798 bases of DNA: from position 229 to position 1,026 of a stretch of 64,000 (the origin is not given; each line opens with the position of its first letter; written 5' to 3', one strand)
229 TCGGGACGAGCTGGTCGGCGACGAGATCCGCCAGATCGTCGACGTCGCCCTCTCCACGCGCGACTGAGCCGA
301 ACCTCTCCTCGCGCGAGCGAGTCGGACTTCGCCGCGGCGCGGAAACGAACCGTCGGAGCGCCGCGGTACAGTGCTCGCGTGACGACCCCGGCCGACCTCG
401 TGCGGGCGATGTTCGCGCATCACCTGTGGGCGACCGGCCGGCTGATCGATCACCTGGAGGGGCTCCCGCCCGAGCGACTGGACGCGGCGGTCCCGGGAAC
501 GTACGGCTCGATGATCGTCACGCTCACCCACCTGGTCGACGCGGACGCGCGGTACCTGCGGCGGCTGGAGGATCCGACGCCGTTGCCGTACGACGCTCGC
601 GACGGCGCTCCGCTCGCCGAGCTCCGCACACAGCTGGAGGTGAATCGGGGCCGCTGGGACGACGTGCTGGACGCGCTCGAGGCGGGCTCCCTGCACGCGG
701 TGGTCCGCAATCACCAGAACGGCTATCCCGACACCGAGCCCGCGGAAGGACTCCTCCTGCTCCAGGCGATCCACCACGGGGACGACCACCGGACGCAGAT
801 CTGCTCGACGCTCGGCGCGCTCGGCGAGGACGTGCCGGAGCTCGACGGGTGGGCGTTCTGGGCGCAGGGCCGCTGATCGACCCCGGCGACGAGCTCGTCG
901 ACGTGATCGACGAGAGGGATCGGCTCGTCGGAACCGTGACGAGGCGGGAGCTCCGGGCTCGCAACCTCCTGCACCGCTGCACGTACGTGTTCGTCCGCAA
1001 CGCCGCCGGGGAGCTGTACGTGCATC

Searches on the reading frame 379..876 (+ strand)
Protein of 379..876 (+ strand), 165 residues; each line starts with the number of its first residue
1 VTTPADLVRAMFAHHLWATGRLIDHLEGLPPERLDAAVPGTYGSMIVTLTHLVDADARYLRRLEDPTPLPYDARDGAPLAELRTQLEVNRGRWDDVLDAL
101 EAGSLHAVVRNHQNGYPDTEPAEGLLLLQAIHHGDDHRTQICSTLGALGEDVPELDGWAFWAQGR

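Call 39: search_protein_families(library=pfam, proteins=[window:379-876:+], max_evalue=0.001)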
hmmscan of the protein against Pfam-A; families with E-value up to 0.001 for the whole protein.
window:379-876:+ (165 aa): 2 families
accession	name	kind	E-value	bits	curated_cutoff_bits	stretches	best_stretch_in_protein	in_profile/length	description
PF12867.12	DinB_2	-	8.2e-11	42.9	24.8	1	18-141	5-128/128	DinB superfamily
PF05163.17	DinB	-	2.4e-10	41.1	23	1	1-158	1-155/165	DinB family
